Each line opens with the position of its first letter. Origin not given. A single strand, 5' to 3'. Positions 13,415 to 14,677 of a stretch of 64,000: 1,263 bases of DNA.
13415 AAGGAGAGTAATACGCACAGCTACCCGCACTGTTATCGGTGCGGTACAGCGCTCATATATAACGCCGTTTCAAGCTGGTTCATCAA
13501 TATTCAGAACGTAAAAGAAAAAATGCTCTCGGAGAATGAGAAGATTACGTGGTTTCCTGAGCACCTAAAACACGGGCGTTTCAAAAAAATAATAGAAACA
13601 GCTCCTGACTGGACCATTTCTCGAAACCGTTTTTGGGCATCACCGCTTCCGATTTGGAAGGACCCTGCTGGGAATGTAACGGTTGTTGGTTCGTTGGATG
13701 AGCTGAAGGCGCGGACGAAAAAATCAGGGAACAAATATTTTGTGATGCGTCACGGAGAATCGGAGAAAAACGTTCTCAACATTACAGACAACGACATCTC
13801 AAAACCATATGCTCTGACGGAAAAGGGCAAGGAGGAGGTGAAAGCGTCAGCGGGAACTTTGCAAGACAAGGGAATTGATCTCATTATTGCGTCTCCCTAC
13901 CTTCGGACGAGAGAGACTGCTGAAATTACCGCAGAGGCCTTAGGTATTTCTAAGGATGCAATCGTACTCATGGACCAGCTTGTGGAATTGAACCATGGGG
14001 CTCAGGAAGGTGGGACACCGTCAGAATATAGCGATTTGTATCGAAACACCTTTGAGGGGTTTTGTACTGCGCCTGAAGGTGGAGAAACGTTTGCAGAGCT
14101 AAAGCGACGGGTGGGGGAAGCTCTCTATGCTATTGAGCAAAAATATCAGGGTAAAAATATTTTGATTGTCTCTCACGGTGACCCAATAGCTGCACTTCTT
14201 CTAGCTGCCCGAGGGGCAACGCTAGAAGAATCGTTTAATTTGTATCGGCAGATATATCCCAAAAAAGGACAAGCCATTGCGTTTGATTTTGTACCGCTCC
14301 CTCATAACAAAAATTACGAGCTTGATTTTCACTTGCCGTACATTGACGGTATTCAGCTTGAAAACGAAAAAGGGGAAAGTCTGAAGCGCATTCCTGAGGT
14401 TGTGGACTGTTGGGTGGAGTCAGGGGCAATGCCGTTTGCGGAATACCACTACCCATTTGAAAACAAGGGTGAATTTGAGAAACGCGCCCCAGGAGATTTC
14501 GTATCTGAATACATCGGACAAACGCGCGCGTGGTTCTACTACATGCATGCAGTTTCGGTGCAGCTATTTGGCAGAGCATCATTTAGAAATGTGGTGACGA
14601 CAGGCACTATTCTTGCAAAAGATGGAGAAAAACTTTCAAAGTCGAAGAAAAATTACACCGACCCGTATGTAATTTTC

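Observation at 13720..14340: Isoleucyl-tRNA synthetase with an internal histidine-phosphatase (PGAM-like) domain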

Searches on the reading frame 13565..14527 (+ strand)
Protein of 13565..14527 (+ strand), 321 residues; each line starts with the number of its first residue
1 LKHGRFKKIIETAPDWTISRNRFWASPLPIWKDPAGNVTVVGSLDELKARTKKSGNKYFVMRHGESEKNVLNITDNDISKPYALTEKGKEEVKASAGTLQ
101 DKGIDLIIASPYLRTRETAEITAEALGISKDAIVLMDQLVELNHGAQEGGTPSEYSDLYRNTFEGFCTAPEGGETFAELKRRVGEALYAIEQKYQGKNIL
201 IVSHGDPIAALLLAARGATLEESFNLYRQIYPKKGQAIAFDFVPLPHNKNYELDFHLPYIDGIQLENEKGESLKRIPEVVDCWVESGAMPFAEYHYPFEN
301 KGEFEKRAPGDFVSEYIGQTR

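Call 20: find_related_loci(query=window:13565-14527:+, collection=genome_contigs, flank=6000)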
Query window:13565-14527:+ (321 aa) in genome_contigs; peptide patterns used: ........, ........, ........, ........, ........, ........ (x = any residue, [..] = any of these).
599 stretches matched a pattern (row limit reached: there are more); 503 encode a relative of the query (tblastn E <= 1e-3); the best 80 are kept; 80 distinct loci.
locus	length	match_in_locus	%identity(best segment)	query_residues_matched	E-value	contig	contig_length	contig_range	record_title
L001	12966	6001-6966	57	1-321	2e-127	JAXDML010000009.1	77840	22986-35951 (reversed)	MAG: Candidatus Parcubacteria bacterium isolate BP_640 scaffold_2246042, whole genome shotgun sequence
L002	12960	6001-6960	59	1-321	2e-126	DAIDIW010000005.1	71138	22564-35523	MAG TPA_asm: Candidatus Kaiserbacteria bacterium isolate clean371 k141_917813, whole genome shotgun sequence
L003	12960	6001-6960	60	1-321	5e-125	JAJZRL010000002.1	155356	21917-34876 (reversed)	MAG: bacterium isolate SKS1.bin88 NODE_116_length_155356_cov_5.363392, whole genome shotgun sequence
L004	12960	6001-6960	60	1-321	6e-125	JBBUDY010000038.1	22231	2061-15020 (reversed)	MAG: Patescibacteria group bacterium isolate H32-bin018_1 H32_bin018_1_000000000038, whole genome shotgun sequence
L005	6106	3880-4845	58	1-321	4e-125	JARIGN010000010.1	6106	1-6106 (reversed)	MAG: Candidatus Kaiserbacteria bacterium isolate CullarsAll.DT.30 k141_306691, whole genome shotgun sequence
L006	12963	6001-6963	58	1-321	2e-124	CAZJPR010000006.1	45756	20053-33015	MAG TPA_asm: uncultured Candidatus Saccharibacteria bacterium isolate SRP342105_co1_233 genome assembly, contig: NODE_98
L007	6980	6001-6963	60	1-321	8e-124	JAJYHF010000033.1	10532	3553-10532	MAG: bacterium isolate DBS1-3.bin45 NODE_13126_length_10532_cov_1.61307, whole genome shotgun sequence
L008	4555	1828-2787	59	1-321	1e-124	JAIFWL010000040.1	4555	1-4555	MAG: Candidatus Parcubacteria bacterium isolate viral-cat_46_8 PAFVLPS_2018_scaffold_109669, whole genome shotgun sequen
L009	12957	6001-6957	58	1-321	2e-123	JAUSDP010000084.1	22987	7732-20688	MAG: bacterium isolate E14_maxbin.078_sub E14_k141_819709, whole genome shotgun sequence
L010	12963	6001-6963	58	1-321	2e-123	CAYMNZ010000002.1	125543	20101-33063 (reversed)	MAG TPA_asm: uncultured Candidatus Saccharibacteria bacterium isolate SRP128246_co1_424 genome assembly, contig: NODE_63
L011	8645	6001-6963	57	1-321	8e-123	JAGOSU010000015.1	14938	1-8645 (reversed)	MAG: Candidatus Paceibacterota bacterium isolate Gw_Eff_bin_347 Gw_Eff_9115_length_14938_cov_8.272230, whole genome shot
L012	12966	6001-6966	57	1-321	1e-120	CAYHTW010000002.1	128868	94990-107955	MAG TPA_asm: uncultured Candidatus Saccharibacteria bacterium isolate ERP119705_co16_142 genome assembly, contig: NODE_4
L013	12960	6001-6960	59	1-321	2e-120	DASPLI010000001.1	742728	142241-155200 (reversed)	MAG TPA_asm: Candidatus Paceibacterota bacterium isolate SMAG_U12059 k141_213345, whole genome shotgun sequence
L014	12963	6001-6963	57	1-321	1e-119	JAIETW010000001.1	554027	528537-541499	MAG: Patescibacteria group bacterium isolate time.spades.CONCOCT.2.5kb_081 c_000000000001, whole genome shotgun sequence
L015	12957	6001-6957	57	1-321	1e-119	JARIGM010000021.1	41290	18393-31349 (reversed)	MAG: Candidatus Kaiserbacteria bacterium isolate CullarsAll.DT.26 k141_27801, whole genome shotgun sequence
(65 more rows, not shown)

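Call 21: search_protein_representatives(protein=window:13565-14527:+)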
Query: 321 residues. Proteins with E-value up to 0.001 (for the whole library): 12596; up to 1e-10: 2262; up to 1e-30: 242. The best 150 are listed.
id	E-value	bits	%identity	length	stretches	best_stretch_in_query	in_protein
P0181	9.5e-110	383.5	59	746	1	1-321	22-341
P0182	1.2e-102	360.1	52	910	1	1-321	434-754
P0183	1.2e-92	327.3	49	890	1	1-321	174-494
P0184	4.4e-88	312.3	48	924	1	4-321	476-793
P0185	4.9e-85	302.3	50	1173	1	1-321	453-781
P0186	2.2e-84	300.2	46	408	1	4-321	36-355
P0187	7.7e-84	298.4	48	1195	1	5-321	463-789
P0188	7.4e-83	295.1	47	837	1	2-321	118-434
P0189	1.4e-80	287.7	47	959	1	1-321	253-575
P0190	3.6e-80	286.3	47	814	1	1-321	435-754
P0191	5.0e-80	285.8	47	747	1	2-295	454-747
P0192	2.6e-79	283.4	48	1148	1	1-321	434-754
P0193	5.1e-79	282.5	45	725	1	3-321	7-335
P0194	8.6e-78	278.5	46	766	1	3-321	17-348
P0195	3.6e-76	273.1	47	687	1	1-321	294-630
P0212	6.4e-68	246.0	36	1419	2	1-321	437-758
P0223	3.4e-64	233.8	42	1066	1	1-303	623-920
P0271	8.1e-54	199.7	44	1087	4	55-211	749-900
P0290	5.4e-51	190.4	35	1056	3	1-264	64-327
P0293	1.2e-50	189.3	38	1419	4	55-220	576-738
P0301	1.8e-49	185.5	37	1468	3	1-265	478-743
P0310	2.6e-48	181.6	33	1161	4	11-213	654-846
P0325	9.7e-46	173.2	35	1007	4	2-94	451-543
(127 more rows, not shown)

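Call 24: search_protein_families(library=pfam, proteins=[P0271, P0293, P0310, P0325, P0212, P0301, P0290, P0223], max_evalue=0.0001)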
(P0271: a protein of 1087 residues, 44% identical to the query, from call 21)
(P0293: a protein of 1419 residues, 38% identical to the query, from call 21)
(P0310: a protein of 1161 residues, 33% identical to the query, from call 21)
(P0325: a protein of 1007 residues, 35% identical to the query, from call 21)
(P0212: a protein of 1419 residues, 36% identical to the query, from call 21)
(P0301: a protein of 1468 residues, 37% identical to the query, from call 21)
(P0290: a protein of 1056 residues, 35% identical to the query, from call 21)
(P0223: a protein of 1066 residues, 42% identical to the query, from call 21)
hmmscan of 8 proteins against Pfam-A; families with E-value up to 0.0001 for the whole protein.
P0271 (1087 aa): 3 families
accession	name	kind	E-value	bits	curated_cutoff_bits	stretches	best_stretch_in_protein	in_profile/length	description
PF00133.28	tRNA-synt_1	-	1.5e-135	452.6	22.7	3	21-528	2-285/414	tRNA synthetases class I (I, L, M and V)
PF00300.27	His_Phos_1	-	6.9e-69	231.8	21.7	2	541-697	1-163/194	Histidine phosphatase superfamily (branch 1)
PF09334.17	tRNA-synt_1g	-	1.1e-16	61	20.1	2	51-190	8-128/391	tRNA synthetases class I (M)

P0293 (1419 aa): 5 families
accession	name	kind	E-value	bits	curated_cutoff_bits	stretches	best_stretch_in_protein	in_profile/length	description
PF00133.28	tRNA-synt_1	-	8.4e-131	437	22.7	2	22-568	2-314/414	tRNA synthetases class I (I, L, M and V)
PF00300.27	His_Phos_1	-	3.1e-58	197.1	21.7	2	889-1035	1-156/194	Histidine phosphatase superfamily (branch 1)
PF08264.19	Anticodon_1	-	1.6e-27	96.6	25.1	1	1069-1214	1-146/148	Anticodon-binding domain of tRNA ligase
PF19302.4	DUF5915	-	2.6e-22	79.8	27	1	1232-1416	3-194/195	Domain of unknown function (DUF5915)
PF09334.17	tRNA-synt_1g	-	3.9e-15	56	20.1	1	52-191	8-128/391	tRNA synthetases class I (M)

P0310 (1161 aa): 3 families
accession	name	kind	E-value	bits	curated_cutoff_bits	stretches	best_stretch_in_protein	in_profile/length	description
PF00300.27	His_Phos_1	-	9.9e-126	417.3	21.7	4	427-595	1-167/194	Histidine phosphatase superfamily (branch 1)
PF00133.28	tRNA-synt_1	-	1.6e-74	251.6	22.7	2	14-417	2-198/414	tRNA synthetases class I (I, L, M and V)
PF09334.17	tRNA-synt_1g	-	1e-12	48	20.1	1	42-185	8-135/391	tRNA synthetases class I (M)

P0325 (1007 aa): 3 families
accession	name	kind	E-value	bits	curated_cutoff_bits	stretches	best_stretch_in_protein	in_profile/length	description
PF00133.28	tRNA-synt_1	-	3.8e-96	322.8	22.7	2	18-499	2-265/414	tRNA synthetases class I (I, L, M and V)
PF00300.27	His_Phos_1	-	7.9e-78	261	21.7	3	754-922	2-173/194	Histidine phosphatase superfamily (branch 1)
PF09334.17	tRNA-synt_1g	-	3e-10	39.9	20.1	1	48-191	8-132/391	tRNA synthetases class I (M)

P0212 (1419 aa): 5 families
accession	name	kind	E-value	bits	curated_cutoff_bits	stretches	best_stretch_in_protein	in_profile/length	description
PF00133.28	tRNA-synt_1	-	4.2e-143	477.5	22.7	2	18-485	2-265/414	tRNA synthetases class I (I, L, M and V)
PF00300.27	His_Phos_1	-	2.6e-82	275.6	21.7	2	871-1061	1-189/194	Histidine phosphatase superfamily (branch 1)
PF19302.4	DUF5915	-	1.1e-34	120.2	27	1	1229-1418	2-194/195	Domain of unknown function (DUF5915)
PF08264.19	Anticodon_1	-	8.8e-33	113.7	25.1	1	1065-1210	1-146/148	Anticodon-binding domain of tRNA ligase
PF09334.17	tRNA-synt_1g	-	7.8e-17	61.5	20.1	1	775-847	310-380/391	tRNA synthetases class I (M)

P0301 (1468 aa): 5 families
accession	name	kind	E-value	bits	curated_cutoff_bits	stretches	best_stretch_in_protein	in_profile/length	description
PF00133.28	tRNA-synt_1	-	3e-124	415.4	22.7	2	24-529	2-266/414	tRNA synthetases class I (I, L, M and V)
PF00300.27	His_Phos_1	-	8.8e-81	270.6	21.7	2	755-938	2-182/194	Histidine phosphatase superfamily (branch 1)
PF19302.4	DUF5915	-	1.1e-23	84.2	27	1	1288-1467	2-194/195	Domain of unknown function (DUF5915)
PF08264.19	Anticodon_1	-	7.3e-22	78.3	25.1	1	1118-1265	1-144/148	Anticodon-binding domain of tRNA ligase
PF09334.17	tRNA-synt_1g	-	3e-12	46.4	20.1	0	67-119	8-60/391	tRNA synthetases class I (M)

P0290 (1056 aa): 5 families
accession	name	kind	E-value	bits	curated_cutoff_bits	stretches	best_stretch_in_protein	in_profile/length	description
PF00300.27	His_Phos_1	-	2.3e-83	279.1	21.7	2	341-522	3-184/194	Histidine phosphatase superfamily (branch 1)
PF00133.28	tRNA-synt_1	-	6e-65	220.1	22.7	2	519-645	288-413/414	tRNA synthetases class I (I, L, M and V)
PF08264.19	Anticodon_1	-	1.2e-25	90.6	25.1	1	693-851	1-145/148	Anticodon-binding domain of tRNA ligase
PF19302.4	DUF5915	-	3.7e-21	76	27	1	876-1028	5-168/195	Domain of unknown function (DUF5915)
PF09334.17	tRNA-synt_1g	-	1.9e-08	33.9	20.1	0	594-659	314-378/391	tRNA synthetases class I (M)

P0223 (1066 aa): 8 families
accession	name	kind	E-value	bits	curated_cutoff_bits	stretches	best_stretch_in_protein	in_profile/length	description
PF00133.28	tRNA-synt_1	-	2.4e-100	336.6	22.7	2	18-677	2-270/414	tRNA synthetases class I (I, L, M and V)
PF00300.27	His_Phos_1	-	1.5e-39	136.1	21.7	1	680-854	1-176/194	Histidine phosphatase superfamily (branch 1)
PF13673.13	Acetyltransf_10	-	1.2e-16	61.3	23.6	1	949-1063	21-126/128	Acetyltransferase (GNAT) domain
PF00583.31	Acetyltransf_1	-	1.6e-12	48.1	20.7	1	935-1044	3-116/116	Acetyltransferase (GNAT) family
PF01797.21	Y1_Tnp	-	7e-12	46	23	1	340-461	17-120/121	Transposase IS200 like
PF13508.13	Acetyltransf_7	-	9.2e-12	45.6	27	1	966-1046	3-84/84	Acetyltransferase (GNAT) domain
PF09334.17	tRNA-synt_1g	-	8.1e-10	38.5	20.1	1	48-193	8-134/391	tRNA synthetases class I (M)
PF13420.13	Acetyltransf_4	-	1.6e-05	25.4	24.3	1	967-1048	51-138/155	Acetyltransferase (GNAT) domain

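Call 71: find_encoding_contigs(protein=P0293, flank=5000, max_places=2)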
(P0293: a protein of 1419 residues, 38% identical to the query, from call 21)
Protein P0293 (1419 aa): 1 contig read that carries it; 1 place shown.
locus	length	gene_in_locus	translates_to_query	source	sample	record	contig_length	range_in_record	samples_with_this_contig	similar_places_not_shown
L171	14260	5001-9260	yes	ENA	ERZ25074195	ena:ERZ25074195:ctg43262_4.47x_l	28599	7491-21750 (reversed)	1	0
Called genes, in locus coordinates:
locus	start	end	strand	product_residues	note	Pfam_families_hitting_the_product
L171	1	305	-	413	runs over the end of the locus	PF00709:Adenylsucc_synt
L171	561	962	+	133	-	PF18910:DUF5665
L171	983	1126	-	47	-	-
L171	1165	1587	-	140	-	-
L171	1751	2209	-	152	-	PF06695:Sm_multidrug_ex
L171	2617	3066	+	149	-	PF13083:KH_KhpA-B (weak), PF01424:R3H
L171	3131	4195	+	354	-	PF00793:DAHP_synth_1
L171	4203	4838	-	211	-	PF00156:Pribosyltran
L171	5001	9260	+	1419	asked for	PF00133:tRNA-synt_1, PF09334:tRNA-synt_1g (weak), PF00300:His_Phos_1, PF00133:tRNA-synt_1, PF00300:His_Phos_1, PF08264:Anticodon_1, PF19302:DUF5915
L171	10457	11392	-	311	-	-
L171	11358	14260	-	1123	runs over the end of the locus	PF00395:SLH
